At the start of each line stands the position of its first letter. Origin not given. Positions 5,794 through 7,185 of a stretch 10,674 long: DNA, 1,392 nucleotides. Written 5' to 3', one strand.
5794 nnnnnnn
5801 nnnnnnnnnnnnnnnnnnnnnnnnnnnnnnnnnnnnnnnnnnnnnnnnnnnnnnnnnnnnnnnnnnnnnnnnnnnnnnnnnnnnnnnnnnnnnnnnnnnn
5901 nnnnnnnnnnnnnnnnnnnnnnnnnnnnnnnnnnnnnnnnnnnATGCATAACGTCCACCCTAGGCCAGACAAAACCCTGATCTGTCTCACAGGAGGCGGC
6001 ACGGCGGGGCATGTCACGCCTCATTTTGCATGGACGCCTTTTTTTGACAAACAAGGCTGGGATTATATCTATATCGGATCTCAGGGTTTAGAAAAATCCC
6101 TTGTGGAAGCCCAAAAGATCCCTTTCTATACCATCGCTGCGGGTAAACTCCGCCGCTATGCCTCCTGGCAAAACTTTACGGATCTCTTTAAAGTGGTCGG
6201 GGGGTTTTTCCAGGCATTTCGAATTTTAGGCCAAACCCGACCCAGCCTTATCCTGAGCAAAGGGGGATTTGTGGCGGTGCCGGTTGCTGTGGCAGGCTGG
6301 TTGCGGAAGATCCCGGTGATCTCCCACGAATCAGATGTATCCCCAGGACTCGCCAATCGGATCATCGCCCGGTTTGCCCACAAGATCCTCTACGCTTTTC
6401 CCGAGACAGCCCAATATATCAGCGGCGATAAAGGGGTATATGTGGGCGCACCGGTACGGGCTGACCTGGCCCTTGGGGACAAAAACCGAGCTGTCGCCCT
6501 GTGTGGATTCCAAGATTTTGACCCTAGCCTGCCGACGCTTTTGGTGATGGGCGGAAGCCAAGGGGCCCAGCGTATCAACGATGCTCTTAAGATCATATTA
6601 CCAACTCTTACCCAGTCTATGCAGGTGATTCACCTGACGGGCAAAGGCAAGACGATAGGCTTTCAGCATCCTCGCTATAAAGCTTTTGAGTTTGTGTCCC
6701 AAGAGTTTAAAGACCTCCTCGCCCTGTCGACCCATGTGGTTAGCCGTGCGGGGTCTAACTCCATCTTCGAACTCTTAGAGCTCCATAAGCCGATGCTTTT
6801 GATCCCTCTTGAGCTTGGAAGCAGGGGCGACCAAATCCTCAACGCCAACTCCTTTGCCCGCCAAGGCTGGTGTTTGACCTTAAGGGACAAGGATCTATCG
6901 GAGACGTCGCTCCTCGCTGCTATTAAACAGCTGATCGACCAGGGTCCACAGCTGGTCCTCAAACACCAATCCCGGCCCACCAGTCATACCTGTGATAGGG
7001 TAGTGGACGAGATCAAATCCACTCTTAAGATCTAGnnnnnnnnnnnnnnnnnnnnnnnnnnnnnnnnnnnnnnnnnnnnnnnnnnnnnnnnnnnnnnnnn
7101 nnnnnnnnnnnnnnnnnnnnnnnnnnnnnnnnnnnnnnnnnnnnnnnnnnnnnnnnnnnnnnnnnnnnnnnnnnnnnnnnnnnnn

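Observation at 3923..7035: Orphan oppD/oppF ATPase pair translationally coupled to murG, outside any dcw cluster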

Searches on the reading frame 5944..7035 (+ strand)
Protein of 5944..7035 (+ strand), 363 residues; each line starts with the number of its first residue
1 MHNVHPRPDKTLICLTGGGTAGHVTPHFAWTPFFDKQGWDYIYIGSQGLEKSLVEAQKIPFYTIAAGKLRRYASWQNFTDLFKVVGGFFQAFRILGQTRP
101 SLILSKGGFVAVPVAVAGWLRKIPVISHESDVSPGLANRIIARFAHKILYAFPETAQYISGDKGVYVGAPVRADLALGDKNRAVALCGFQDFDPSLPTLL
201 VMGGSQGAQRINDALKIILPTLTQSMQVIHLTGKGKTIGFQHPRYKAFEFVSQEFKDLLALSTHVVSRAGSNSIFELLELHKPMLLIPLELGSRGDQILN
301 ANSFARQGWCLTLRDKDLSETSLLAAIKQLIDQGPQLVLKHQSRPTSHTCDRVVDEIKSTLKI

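Call 6: search_protein_families(library=pfam, proteins=[window:5944-7035:+], max_evalue=0.01)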
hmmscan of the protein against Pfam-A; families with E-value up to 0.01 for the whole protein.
window:5944-7035:+ (363 aa): 4 families
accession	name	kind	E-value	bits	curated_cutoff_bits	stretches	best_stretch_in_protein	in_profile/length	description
PF03033.26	Glyco_transf_28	-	1.1e-34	119.9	26.2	1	13-149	1-138/139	Glycosyltransferase family 28 N-terminal domain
PF04101.22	Glyco_tran_28_C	-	1.1e-27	97.5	22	1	198-336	1-146/166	Glycosyltransferase family 28 C-terminal domain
PF00201.24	UDPGT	-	2.9e-05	23.5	19.5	1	266-333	345-408/499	UDP-glucoronosyl and UDP-glucosyl transferase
PF13528.12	Glyco_trans_1_3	-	0.00012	21.8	25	1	249-324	242-315/322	Glycosyl transferase family 1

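Call 7: search_protein_families(library=ncbifam, proteins=[window:5944-7035:+], max_evalue=0.001)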
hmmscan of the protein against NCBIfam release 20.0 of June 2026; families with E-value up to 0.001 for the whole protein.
window:5944-7035:+ (363 aa): 6 families
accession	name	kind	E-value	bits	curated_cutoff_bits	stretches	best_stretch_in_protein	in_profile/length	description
NF009102.0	PRK12446.1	equivalog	1e-107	360.1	339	1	13-333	4-325/352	undecaprenyldiphospho-muramoylpentapeptide beta-N-acetylglucosaminyltransferase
TIGR01133.1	murG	equivalog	1.3e-68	231.6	250.25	1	11-333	6-326/353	undecaprenyldiphospho-muramoylpentapeptide beta-N-acetylglucosaminyltransferase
NF041549.1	PssD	equivalog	3.9e-06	27.2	110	1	76-168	56-149/151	PssD/Cps14F family polysaccharide biosynthesis glycosyltransferase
NF041548.1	PssE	equivalog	5.8e-06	26.3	120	1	215-316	17-113/146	PssE/Cps14G family polysaccharide biosynthesis glycosyltransferase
TIGR00661.1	MJ1255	subfamily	6.9e-06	25.5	195.9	1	251-320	237-304/321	MJ1255/VC2487 family glycosyltransferase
TIGR01426.2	MGT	subfamily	0.00047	19.3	260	1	250-332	283-359/393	macrolide family glycosyltransferase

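Call 8: find_homologous_proteins(query=window:5944-7035:+)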
Query window:5944-7035:+ (363 aa): 7998 proteins with E <= 0.001 among 8000 candidates; the best 120 are listed.
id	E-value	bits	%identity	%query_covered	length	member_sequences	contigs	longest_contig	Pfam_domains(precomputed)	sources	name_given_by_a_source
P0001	7.0e-244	826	100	100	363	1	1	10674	PF04101.23,PF03033.27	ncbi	-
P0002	1.3e-152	526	67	97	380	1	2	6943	PF00201.25,PF04101.23,PF03033.27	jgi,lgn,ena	-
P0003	1.2e-150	519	67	96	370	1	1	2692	PF13528.13,PF04101.23,PF03033.27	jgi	jgi:UDP-N-acetylglucosamine--N-acetylmuramyl-(pentapeptide) pyrophosphoryl-undecaprenol N-acetylgluc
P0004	5.3e-129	448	60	95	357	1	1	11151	PF04101.23,PF13579.13,PF03033.27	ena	-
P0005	2.0e-128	446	58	96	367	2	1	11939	PF04101.23,PF03033.27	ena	-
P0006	3.4e-128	446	60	97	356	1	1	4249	PF04101.23,PF13579.13,PF03033.27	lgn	-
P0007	5.2e-128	445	58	96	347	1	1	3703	PF04101.23,PF13579.13,PF03033.27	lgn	-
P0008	1.7e-127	443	60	93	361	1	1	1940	PF04101.23,PF03033.27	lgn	-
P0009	2.7e-127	443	58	96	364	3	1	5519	PF13528.13,PF04101.23,PF03033.27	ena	-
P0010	3.8e-127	442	63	89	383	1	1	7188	PF04101.23,PF03033.27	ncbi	-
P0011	5.9e-127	442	58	96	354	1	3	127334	PF04101.23,PF03033.27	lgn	-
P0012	1.6e-126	440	59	94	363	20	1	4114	PF04101.23,PF03033.27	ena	-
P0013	3.0e-126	439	57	96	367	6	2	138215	PF13528.13,PF04101.23,PF03033.27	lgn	-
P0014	3.8e-126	439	61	90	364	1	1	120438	PF04101.23,PF13579.13,PF03033.27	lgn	-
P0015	4.9e-126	439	62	91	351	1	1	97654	PF04101.23,PF03033.27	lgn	-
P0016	3.0e-125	436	58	94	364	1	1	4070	PF00201.25,PF13528.13,PF04101.23,PF13579.13,PF03033.27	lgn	-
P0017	4.5e-125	435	58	95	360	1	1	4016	PF04101.23,PF03033.27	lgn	-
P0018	2.1e-124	433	58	97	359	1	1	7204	PF04101.23,PF03033.27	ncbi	-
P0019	7.5e-124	431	62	88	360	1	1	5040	PF00201.25,PF04101.23,PF03033.27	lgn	-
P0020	1.7e-123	430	57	95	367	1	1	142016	PF00201.25,PF13528.13,PF04101.23,PF03033.27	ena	-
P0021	2.0e-123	430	62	86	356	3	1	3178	PF04101.23,PF13579.13,PF03033.27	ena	-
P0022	2.1e-123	430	57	96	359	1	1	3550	PF04101.23,PF03033.27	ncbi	-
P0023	2.9e-123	429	58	94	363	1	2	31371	PF04101.23,PF13579.13,PF03033.27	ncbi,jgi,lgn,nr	ncbi:MAG: undecaprenyldiphospho-muramoylpentapeptide beta-N-acetylglucosaminyltransferase [Deltaprot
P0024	3.1e-123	429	59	96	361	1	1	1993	PF04101.23,PF03033.27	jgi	jgi:UDP-N-acetylglucosamine--N-acetylmuramyl-(pentapeptide) pyrophosphoryl-undecaprenol N-acetylgluc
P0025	4.0e-123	429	60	91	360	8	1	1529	PF04101.23,PF03033.27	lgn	-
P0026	1.5e-122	427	55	100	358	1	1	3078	PF04101.23,PF03033.27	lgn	-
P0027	1.7e-122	427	63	84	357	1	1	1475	PF04101.23,PF03033.27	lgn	-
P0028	2.9e-122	426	57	94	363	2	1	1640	PF13528.13,PF04101.23,PF03033.27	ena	-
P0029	3.8e-122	426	54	96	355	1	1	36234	PF04101.23,PF03033.27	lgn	-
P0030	6.3e-122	425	62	89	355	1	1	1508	PF04101.23,PF03033.27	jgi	jgi:UDP-N-acetylglucosamine--N-acetylmuramyl-(pentapeptide) pyrophosphoryl-undecaprenol N-acetylgluc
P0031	6.8e-122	425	58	95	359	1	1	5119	PF13528.13,PF04101.23,PF03033.27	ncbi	-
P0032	7.0e-122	425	57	96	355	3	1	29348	PF04101.23,PF03033.27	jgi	jgi:UDP-N-acetylglucosamine--N-acetylmuramyl-(pentapeptide) pyrophosphoryl-undecaprenol N-acetylgluc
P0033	1.3e-121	424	60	94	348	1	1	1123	PF04101.23,PF03033.27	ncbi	-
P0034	1.6e-121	424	57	97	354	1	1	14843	PF04101.23,PF03033.27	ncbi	-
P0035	1.1e-120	421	56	96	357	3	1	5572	PF04101.23,PF03033.27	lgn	-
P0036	3.8e-120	419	59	90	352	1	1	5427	PF13528.13,PF04101.23,PF03033.27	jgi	jgi:UDP-N-acetylglucosamine--N-acetylmuramyl-(pentapeptide) pyrophosphoryl-undecaprenol N-acetylgluc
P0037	1.1e-119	418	58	91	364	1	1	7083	PF04101.23,PF13579.13,PF03033.27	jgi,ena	-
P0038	6.4e-119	415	56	94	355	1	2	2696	PF04101.23,PF03033.27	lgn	-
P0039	7.7e-119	415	58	89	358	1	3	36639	PF04101.23,PF03033.27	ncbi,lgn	-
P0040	7.7e-119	415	62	84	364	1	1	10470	PF04101.23,PF03033.27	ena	-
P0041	1.4e-118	414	54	98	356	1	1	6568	PF04101.23,PF03033.27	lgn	-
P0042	3.4e-118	413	54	97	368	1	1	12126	PF04101.23,PF03033.27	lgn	-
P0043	4.9e-118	412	53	96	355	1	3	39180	PF04101.23,PF03033.27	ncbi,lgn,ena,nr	ncbi:MAG: undecaprenyldiphospho-muramoylpentapeptide beta-N-acetylglucosaminyltransferase [Oligoflex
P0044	6.0e-118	412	55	98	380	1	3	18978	PF04101.23,PF03033.27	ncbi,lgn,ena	-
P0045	8.4e-118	411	54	97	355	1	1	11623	PF04101.23,PF03033.27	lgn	-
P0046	2.1e-117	410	55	93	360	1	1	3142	PF00201.25,PF04101.23,PF03033.27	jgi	jgi:UDP-N-acetylglucosamine--N-acetylmuramyl-(pentapeptide) pyrophosphoryl-undecaprenol N-acetylgluc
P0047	2.7e-117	410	55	96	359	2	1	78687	PF04101.23,PF03033.27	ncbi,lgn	-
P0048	8.0e-117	408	58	89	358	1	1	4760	PF04101.23,PF03033.27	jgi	jgi:UDP-N-acetylglucosamine--N-acetylmuramyl-(pentapeptide) pyrophosphoryl-undecaprenol N-acetylgluc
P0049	9.2e-117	408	55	90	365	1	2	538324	PF04101.23,PF03033.27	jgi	jgi:UDP-N-acetylglucosamine--N-acetylmuramyl-(pentapeptide) pyrophosphoryl-undecaprenol N-acetylgluc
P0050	2.0e-116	407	56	94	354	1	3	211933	PF00201.25,PF04101.23,PF03033.27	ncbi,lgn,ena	-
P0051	2.5e-116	407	56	88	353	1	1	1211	PF13528.13,PF04101.23,PF03033.27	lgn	-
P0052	3.3e-116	406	53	97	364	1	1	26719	PF00201.25,PF04101.23,PF03033.27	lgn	-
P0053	3.8e-116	406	58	89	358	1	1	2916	PF04101.23,PF13579.13,PF03033.27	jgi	-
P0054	4.3e-116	406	56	91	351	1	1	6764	PF13528.13,PF04101.23,PF03033.27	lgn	-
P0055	4.7e-116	406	55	89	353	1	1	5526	PF13528.13,PF04101.23,PF03033.27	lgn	-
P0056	1.5e-115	404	53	97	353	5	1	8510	PF13528.13,PF04101.23,PF03033.27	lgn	-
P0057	2.7e-115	403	54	97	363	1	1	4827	PF04101.23,PF03033.27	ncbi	-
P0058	3.1e-115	403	52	96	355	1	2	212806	PF04101.23,PF03033.27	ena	-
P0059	3.1e-115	403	56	90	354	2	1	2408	PF04101.23,PF03033.27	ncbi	-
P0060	3.6e-115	403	51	96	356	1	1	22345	PF00201.25,PF04101.23,PF03033.27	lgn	-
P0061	5.4e-115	402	54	90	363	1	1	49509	PF13528.13,PF04101.23,PF13579.13,PF03033.27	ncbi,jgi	jgi:UDP-N-acetylglucosamine--N-acetylmuramyl-(pentapeptide) pyrophosphoryl-undecaprenol N-acetylgluc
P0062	5.5e-115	402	54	98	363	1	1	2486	PF04101.23,PF03033.27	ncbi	-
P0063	7.1e-115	402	54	95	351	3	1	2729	PF00201.25,PF04101.23,PF03033.27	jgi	-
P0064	9.1e-115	401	52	96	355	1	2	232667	PF04101.23,PF03033.27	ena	-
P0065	1.1e-114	401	54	96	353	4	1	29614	PF00201.25,PF04101.23,PF03033.27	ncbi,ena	-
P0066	1.2e-114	401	56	90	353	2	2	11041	PF13528.13,PF04101.23,PF03033.27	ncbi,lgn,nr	ncbi:MAG: undecaprenyldiphospho-muramoylpentapeptide beta-N-acetylglucosaminyltransferase [Proteobac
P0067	1.2e-114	401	52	96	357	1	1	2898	PF04101.23,PF03033.27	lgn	-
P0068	1.3e-114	401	55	96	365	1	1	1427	PF04101.23,PF03033.27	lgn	-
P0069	1.8e-114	401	52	97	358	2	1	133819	PF04101.23,PF03033.27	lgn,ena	-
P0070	2.4e-114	400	54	96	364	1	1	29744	PF04101.23,PF03033.27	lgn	-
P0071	2.5e-114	400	54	96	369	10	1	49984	PF04101.23,PF03033.27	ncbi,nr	ncbi:MAG: glycosyltransferase [Proteobacteria bacterium]|nr:glycosyltransferase [Pseudomonadota bact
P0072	3.7e-114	399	58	88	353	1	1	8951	PF13528.13,PF04101.23,PF03033.27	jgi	jgi:UDP-N-acetylglucosamine--N-acetylmuramyl-(pentapeptide) pyrophosphoryl-undecaprenol N-acetylgluc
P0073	5.2e-114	399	55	88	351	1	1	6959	PF04101.23,PF03033.27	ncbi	-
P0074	5.2e-114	399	55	94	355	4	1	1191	PF00201.25,PF04101.23,PF03033.27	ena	-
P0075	5.4e-114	399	53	95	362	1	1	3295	PF00201.25,PF13528.13,PF04101.23,PF03033.27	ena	-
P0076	6.3e-114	399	53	95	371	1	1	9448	PF04101.23,PF03033.27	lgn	-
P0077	7.3e-114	398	53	98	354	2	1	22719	PF00201.25,PF04101.23,PF03033.27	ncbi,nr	ncbi:MAG: undecaprenyldiphospho-muramoylpentapeptide beta-N-acetylglucosaminyltransferase [Proteobac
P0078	8.1e-114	398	58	87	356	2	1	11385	PF04101.23,PF03033.27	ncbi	-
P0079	8.9e-114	398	55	93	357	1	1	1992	PF04101.23,PF03033.27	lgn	-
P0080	9.3e-114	398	54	96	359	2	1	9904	PF00201.25,PF04101.23,PF03033.27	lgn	-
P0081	1.5e-113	397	54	94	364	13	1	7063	PF00201.25,PF04101.23,PF03033.27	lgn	-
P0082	2.8e-113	397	54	98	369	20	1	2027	PF04101.23,PF03033.27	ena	-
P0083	2.9e-113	397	53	96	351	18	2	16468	PF00201.25,PF04101.23,PF03033.27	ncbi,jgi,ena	jgi:UDP-N-acetylglucosamine--N-acetylmuramyl-(pentapeptide) pyrophosphoryl-undecaprenol N-acetylgluc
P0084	3.3e-113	396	52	96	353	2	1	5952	PF13528.13,PF04101.23,PF03033.27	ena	-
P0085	3.8e-113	396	52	96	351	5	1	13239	PF00201.25,PF04101.23,PF03033.27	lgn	-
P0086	4.1e-113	396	51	97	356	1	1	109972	PF00201.25,PF04101.23,PF03033.27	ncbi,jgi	jgi:UDP-N-acetylglucosamine--N-acetylmuramyl-(pentapeptide) pyrophosphoryl-undecaprenol N-acetylgluc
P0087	4.6e-113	396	57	88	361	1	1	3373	PF13528.13,PF04101.23,PF13579.13,PF03033.27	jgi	jgi:UDP-N-acetylglucosamine--N-acetylmuramyl-(pentapeptide) pyrophosphoryl-undecaprenol N-acetylgluc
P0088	5.1e-113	396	57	88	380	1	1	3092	PF04101.23,PF03033.27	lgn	-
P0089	7.5e-113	395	54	92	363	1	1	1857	PF04101.23,PF03033.27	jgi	jgi:UDP-N-acetylglucosamine--N-acetylmuramyl-(pentapeptide) pyrophosphoryl-undecaprenol N-acetylgluc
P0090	1.1e-112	395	54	95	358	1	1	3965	PF00201.25,PF04101.23,PF03033.27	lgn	-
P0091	1.9e-112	394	57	89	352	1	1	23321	PF00201.25,PF04101.23,PF03033.27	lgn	-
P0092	2.3e-112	394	53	98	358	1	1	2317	PF00201.25,PF04101.23,PF03033.27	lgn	-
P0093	3.2e-112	393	53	95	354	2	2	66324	PF00201.25,PF04101.23,PF03033.27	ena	-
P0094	4.0e-112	393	58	90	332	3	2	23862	PF13528.13,PF04101.23,PF13579.13,PF03033.27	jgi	jgi:UDP-N-acetylglucosamine--N-acetylmuramyl-(pentapeptide) pyrophosphoryl-undecaprenol N-acetylgluc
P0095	5.0e-112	392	55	94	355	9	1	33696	PF04101.23,PF03033.27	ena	-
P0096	6.1e-112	392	52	96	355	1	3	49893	PF04101.23,PF03033.27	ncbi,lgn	ncbi:MAG: undecaprenyldiphospho-muramoylpentapeptide beta-N-acetylglucosaminyltransferase [Oligoflex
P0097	9.8e-112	391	53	96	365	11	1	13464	PF00201.25,PF13528.13,PF04101.23,PF03033.27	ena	-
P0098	1.0e-111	391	52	93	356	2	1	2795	PF13528.13,PF04101.23,PF13579.13,PF03033.27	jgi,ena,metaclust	metaclust:\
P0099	1.0e-111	391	58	90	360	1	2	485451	PF04101.23,PF03033.27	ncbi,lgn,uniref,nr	ncbi:undecaprenyldiphospho-muramoylpentapeptide beta-N-acetylglucosaminyltransferase [Pseudobacterio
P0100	1.3e-111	391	51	96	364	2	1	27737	PF04101.23,PF03033.27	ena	-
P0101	1.6e-111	391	56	93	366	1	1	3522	PF04101.23,PF03033.27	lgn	-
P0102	3.3e-111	390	55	94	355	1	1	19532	PF13528.13,PF04101.23,PF03033.27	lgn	-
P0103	3.4e-111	390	53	94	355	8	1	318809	PF04101.23,PF03033.27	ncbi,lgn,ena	-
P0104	3.6e-111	390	52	97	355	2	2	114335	PF04101.23,PF03033.27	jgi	jgi:UDP-N-acetylglucosamine--N-acetylmuramyl-(pentapeptide) pyrophosphoryl-undecaprenol N-acetylgluc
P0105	3.8e-111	390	55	92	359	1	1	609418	PF04101.23,PF03033.27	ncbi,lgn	ncbi:MAG: undecaprenyldiphospho-muramoylpentapeptide beta-N-acetylglucosaminyltransferase [Oligoflex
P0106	4.5e-111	389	56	88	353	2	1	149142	PF13528.13,PF04101.23,PF03033.27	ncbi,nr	ncbi:MAG: undecaprenyldiphospho-muramoylpentapeptide beta-N-acetylglucosaminyltransferase [Chitinoph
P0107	1.1e-110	388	53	97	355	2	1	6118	PF04101.23,PF03033.27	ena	-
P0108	1.3e-110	388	51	96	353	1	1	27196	PF04101.23,PF03033.27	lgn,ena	-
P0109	1.4e-110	388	53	93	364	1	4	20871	PF13528.13,PF04101.23,PF03033.27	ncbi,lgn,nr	ncbi:MAG: undecaprenyldiphospho-muramoylpentapeptide beta-N-acetylglucosaminyltransferase [Deltaprot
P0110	1.8e-110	387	56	87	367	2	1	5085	PF00201.25,PF04101.23,PF03033.27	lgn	-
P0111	2.3e-110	387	50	97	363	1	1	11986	PF04101.23,PF03033.27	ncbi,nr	ncbi:MAG: undecaprenyldiphospho-muramoylpentapeptide beta-N-acetylglucosaminyltransferase [Oligoflex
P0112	4.1e-110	386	56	90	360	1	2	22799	PF00201.25,PF04101.23,PF03033.27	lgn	-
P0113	4.2e-110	386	51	96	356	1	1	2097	PF04101.23,PF03033.27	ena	-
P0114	5.2e-110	386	54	95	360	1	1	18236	PF04101.23,PF03033.27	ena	-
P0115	5.3e-110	386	56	90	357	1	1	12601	PF00201.25,PF04101.23,PF03033.27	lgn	-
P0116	6.8e-110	385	49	98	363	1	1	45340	PF04101.23,PF03033.27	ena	-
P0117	7.6e-110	385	56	90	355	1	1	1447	PF04101.23,PF03033.27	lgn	-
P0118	9.4e-110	385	51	98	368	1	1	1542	PF04101.23,PF03033.27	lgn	-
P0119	1.4e-109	384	51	96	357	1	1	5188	PF00201.25,PF04101.23,PF03033.27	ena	-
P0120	1.6e-109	384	53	95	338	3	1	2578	PF00201.25,PF04101.23,PF03033.27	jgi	jgi:UDP-N-acetylglucosamine--N-acetylmuramyl-(pentapeptide) pyrophosphoryl-undecaprenol N-acetylgluc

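Call 9: find_encoding_contigs(protein=P0002, flank=10000, max_places=3)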
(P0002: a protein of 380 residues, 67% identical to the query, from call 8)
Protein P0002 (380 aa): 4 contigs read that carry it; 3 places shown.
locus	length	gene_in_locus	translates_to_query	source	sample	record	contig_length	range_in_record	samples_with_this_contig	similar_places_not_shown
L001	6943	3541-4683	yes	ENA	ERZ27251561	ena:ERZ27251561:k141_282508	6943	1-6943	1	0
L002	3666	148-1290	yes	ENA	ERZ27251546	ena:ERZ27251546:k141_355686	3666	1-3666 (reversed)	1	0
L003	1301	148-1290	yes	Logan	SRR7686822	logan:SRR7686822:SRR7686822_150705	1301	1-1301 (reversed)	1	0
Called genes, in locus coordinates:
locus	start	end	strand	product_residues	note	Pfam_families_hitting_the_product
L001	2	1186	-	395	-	?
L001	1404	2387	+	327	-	PF02463:SMC_N (weak), PF00005:ABC_tran, PF13304:AAA_21 (weak), PF08352:oligo_HPY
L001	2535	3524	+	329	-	PF00005:ABC_tran, PF13304:AAA_21 (faint), PF08352:oligo_HPY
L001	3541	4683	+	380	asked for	PF03033:Glyco_transf_28, PF04101:Glyco_tran_28_C, PF00201:UDPGT (weak)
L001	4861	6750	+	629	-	PF11846:Wzy_C_2 (faint), PF13429:TPR_15 (faint), PF23914:TPR_CcmH_CycH, PF14559:TPR_19, PF13424:TPR_12 (weak), PF07719:TPR_2 (weak), PF13414:TPR_11 (weak), PF13432:TPR_16 (weak), +14 more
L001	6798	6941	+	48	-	?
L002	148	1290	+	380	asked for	PF03033:Glyco_transf_28, PF04101:Glyco_tran_28_C, PF00201:UDPGT (weak)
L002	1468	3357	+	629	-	PF11846:Wzy_C_2 (faint), PF13429:TPR_15 (faint), PF23914:TPR_CcmH_CycH, PF14559:TPR_19, PF13424:TPR_12 (weak), PF07719:TPR_2 (weak), PF13414:TPR_11 (weak), PF13432:TPR_16 (weak), +14 more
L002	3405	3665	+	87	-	?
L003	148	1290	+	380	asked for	PF03033:Glyco_transf_28, PF04101:Glyco_tran_28_C, PF00201:UDPGT (weak)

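Call 10: find_encoding_contigs(protein=P0011, flank=10000, max_places=2)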
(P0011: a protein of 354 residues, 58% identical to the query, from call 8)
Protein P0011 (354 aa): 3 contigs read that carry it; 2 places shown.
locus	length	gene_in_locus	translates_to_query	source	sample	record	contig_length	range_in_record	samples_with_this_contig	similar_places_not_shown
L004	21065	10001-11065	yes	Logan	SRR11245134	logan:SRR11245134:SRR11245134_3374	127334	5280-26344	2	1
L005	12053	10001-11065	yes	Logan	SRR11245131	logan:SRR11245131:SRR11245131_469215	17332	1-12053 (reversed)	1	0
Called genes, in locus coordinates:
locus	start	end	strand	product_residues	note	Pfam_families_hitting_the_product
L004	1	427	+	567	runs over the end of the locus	PF02163:Peptidase_M50, PF00595:PDZ, PF13180:PDZ_2, PF14685:PDZ_Tricorn (faint), PF17820:PDZ_6, PF21558:Pept_S41_N_bact (faint)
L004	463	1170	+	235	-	PF00814:TsaD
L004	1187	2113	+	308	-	PF01066:CDP-OH_P_transf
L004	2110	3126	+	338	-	PF01118:Semialdhyde_dh, PF02774:Semialdhyde_dhC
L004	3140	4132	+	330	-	-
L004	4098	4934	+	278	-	PF01416:PseudoU_synth_1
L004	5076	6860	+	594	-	PF11846:Wzy_C_2 (faint), PF13428:TPR_14 (faint), PF13432:TPR_16 (faint), PF23914:TPR_CcmH_CycH, PF14559:TPR_19, PF13429:TPR_15 (weak), PF25062:ARM_TT21_N (weak), PF13424:TPR_12 (weak), +17 more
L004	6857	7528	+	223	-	-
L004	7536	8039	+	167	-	PF05157:MshEN (weak)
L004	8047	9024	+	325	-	PF00005:ABC_tran, PF13304:AAA_21 (weak), PF08352:oligo_HPY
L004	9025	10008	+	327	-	PF00005:ABC_tran, PF08352:oligo_HPY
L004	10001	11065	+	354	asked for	PF03033:Glyco_transf_28, PF04101:Glyco_tran_28_C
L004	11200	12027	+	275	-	-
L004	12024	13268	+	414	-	PF00070:Pyr_redox (faint), PF00890:FAD_binding_2, PF01134:GIDA (faint), PF01266:DAO (faint), PF03486:HI0933_like, PF07992:Pyr_redox_2 (faint), PF12831:FAD_oxidored (weak), PF22780:HI0933_like_1st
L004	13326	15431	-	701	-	PF03030:H_PPase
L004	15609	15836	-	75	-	-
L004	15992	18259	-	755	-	-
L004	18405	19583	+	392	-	PF00512:HisKA, PF02518:HATPase_c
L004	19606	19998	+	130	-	PF00072:Response_reg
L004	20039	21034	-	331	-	PF13519:VWA_2 (weak)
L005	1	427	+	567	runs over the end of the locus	PF02163:Peptidase_M50, PF00595:PDZ, PF13180:PDZ_2, PF14685:PDZ_Tricorn (faint), PF17820:PDZ_6, PF21558:Pept_S41_N_bact (faint)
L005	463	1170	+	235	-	PF00814:TsaD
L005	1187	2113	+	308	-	PF01066:CDP-OH_P_transf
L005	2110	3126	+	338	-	PF01118:Semialdhyde_dh, PF02774:Semialdhyde_dhC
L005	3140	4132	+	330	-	-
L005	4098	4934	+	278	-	PF01416:PseudoU_synth_1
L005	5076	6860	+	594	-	PF11846:Wzy_C_2 (faint), PF13428:TPR_14 (faint), PF13432:TPR_16 (faint), PF23914:TPR_CcmH_CycH, PF14559:TPR_19, PF13429:TPR_15 (weak), PF25062:ARM_TT21_N (weak), PF13424:TPR_12 (weak), +17 more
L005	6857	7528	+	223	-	-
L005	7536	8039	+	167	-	PF05157:MshEN (weak)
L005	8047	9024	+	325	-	PF00005:ABC_tran, PF13304:AAA_21 (weak), PF08352:oligo_HPY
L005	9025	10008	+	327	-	PF00005:ABC_tran, PF08352:oligo_HPY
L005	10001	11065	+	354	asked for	PF03033:Glyco_transf_28, PF04101:Glyco_tran_28_C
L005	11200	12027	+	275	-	-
